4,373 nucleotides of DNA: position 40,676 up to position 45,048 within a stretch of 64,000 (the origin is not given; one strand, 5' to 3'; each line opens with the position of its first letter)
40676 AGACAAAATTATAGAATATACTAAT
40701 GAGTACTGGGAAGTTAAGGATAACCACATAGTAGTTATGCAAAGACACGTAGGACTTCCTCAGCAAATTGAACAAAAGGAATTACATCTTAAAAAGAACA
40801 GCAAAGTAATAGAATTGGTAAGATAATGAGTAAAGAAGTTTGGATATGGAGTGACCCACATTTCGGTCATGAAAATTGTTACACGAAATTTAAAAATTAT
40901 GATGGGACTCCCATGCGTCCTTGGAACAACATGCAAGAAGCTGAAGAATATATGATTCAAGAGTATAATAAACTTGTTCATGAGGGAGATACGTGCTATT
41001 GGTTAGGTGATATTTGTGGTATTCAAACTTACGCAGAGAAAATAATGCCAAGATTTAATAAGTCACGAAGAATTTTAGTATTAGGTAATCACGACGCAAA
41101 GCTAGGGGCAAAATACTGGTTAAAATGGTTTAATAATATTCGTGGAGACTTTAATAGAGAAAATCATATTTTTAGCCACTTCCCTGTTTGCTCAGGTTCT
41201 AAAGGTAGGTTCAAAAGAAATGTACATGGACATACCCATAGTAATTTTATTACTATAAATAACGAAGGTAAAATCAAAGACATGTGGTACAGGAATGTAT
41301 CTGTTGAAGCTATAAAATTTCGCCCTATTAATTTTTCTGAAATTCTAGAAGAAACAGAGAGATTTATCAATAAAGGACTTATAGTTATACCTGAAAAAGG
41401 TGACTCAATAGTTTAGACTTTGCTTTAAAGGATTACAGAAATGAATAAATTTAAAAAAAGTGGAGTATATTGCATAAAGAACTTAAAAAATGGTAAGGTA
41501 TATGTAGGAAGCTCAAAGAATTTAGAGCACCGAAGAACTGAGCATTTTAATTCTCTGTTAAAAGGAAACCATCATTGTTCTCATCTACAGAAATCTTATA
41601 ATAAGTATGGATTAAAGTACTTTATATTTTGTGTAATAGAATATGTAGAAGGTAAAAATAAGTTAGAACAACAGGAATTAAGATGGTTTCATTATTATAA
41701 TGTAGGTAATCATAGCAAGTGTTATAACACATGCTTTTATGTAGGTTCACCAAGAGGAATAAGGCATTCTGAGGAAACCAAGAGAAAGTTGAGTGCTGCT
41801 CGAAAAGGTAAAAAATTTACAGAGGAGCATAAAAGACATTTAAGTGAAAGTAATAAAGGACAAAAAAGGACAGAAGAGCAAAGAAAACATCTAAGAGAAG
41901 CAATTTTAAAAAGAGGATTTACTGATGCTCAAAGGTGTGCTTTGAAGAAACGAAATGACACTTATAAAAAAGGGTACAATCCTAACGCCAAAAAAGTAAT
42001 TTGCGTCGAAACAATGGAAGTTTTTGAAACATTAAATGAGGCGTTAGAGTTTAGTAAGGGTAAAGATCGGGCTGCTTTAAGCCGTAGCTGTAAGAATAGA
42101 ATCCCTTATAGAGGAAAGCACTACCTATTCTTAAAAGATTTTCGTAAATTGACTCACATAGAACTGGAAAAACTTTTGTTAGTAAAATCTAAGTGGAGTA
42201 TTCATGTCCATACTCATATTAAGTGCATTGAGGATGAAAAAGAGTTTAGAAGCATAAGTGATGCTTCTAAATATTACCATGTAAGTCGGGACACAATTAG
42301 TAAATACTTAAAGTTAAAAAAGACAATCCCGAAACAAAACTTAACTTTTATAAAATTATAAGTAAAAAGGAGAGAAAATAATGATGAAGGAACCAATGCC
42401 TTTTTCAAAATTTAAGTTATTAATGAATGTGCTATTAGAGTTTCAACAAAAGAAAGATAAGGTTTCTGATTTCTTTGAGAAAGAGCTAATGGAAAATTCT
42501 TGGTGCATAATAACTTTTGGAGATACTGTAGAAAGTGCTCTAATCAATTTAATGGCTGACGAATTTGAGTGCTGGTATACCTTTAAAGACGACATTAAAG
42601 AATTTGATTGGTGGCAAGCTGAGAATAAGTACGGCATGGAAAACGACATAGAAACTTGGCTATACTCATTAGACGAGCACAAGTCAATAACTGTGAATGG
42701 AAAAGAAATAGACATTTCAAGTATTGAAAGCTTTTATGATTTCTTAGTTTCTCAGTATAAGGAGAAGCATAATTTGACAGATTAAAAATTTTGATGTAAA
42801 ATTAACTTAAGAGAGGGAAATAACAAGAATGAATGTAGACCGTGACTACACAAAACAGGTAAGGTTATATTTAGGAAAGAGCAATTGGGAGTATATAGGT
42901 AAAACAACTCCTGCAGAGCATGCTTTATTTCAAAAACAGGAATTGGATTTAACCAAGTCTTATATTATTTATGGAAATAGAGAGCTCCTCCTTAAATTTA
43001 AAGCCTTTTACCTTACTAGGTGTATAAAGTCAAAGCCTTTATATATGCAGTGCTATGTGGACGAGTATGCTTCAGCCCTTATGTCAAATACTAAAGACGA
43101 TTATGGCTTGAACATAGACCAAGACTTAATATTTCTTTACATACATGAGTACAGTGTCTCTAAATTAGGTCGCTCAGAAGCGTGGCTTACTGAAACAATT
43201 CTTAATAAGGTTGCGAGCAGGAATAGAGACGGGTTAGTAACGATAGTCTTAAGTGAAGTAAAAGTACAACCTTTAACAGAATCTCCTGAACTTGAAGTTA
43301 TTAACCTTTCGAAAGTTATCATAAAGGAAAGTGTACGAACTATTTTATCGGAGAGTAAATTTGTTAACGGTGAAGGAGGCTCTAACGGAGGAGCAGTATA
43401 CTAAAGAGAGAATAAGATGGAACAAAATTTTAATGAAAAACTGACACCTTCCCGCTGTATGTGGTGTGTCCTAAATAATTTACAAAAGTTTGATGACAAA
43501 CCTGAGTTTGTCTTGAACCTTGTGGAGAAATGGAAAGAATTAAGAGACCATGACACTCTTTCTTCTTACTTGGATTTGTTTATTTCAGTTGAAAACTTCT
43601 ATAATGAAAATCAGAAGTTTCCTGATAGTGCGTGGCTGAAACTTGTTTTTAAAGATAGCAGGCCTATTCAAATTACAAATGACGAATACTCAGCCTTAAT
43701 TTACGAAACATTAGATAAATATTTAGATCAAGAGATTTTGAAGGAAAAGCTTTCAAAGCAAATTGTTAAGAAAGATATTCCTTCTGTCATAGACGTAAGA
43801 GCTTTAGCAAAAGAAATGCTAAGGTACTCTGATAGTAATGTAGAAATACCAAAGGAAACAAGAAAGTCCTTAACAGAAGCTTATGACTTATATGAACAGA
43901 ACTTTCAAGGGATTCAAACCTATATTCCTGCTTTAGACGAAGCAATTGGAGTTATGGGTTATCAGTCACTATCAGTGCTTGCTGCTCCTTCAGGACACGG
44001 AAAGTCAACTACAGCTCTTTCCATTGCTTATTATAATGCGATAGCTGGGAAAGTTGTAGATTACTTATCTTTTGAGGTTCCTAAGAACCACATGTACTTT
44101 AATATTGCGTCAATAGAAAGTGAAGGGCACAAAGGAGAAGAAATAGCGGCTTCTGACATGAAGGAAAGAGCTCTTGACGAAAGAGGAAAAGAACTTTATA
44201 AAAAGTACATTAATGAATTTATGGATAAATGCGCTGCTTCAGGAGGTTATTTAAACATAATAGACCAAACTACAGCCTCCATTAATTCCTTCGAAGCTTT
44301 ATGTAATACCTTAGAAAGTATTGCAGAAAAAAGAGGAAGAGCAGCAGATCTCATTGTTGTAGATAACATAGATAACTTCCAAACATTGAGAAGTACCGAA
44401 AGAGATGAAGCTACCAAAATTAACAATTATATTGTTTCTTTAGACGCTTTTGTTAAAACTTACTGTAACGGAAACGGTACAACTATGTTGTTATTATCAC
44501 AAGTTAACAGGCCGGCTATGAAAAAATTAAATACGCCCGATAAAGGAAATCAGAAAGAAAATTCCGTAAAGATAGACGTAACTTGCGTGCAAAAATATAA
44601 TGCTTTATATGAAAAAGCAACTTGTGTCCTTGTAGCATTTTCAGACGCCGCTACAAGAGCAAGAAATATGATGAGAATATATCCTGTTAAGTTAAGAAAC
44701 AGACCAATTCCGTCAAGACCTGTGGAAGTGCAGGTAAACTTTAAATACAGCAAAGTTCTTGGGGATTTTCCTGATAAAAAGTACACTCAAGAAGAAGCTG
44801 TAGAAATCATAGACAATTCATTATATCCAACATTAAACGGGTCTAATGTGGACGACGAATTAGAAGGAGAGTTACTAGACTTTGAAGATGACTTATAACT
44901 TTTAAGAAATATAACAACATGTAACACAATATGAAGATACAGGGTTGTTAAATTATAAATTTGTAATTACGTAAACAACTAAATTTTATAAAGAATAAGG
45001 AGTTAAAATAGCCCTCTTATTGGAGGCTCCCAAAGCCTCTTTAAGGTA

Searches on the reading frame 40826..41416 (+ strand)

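Call 29: search_protein_families(library=phrogs, proteins=[window:40826-41416:+], max_evalue=0.001)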
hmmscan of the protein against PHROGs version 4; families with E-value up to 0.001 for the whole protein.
window:40826-41416:+ (196 aa): 1 family
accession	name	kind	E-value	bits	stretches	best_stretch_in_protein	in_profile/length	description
phrog_547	-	other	1.1e-37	130.5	1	1-178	27-200/245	phosphoesterase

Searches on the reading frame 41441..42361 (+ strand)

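Call 29: search_protein_families(library=phrogs, proteins=[window:41441-42361:+], max_evalue=0.001)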
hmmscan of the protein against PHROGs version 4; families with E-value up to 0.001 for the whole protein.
window:41441-42361:+ (306 aa): 6 families
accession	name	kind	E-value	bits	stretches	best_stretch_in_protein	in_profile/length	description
phrog_314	-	DNA, RNA and nucleotide metabolism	6.7e-33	115.5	1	5-244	177-401/574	homing endonuclease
phrog_7168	-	DNA, RNA and nucleotide metabolism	2.8e-20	74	1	7-293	2-263/284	homing endonuclease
phrog_19446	-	DNA, RNA and nucleotide metabolism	2.2e-13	51.3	1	9-176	4-162/254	homing endonuclease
phrog_5123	-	DNA, RNA and nucleotide metabolism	6.3e-12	46.7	1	8-96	3-89/152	homing endonuclease with GIY-YIG motif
phrog_13862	-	DNA, RNA and nucleotide metabolism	1.3e-07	32.7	1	6-75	27-92/112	endonuclease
phrog_24910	-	unknown function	2.1e-06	28.6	0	127-180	48-99/169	-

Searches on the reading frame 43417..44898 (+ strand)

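Call 15: search_protein_families(library=phrogs, proteins=[window:43417-44898:+], max_evalue=0.00001)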
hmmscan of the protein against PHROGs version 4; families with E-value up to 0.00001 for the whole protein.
window:43417-44898:+ (493 aa): 3 families
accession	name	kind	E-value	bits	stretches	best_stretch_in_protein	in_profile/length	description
phrog_19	-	DNA, RNA and nucleotide metabolism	2e-24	87.4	1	49-375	192-517/621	DnaB-like replicative helicase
phrog_243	-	DNA, RNA and nucleotide metabolism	2.9e-13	50.4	1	170-370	22-198/273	DnaB-like replicative helicase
phrog_239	-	DNA, RNA and nucleotide metabolism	3e-12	47.3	1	150-377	324-523/801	DNA primase/helicase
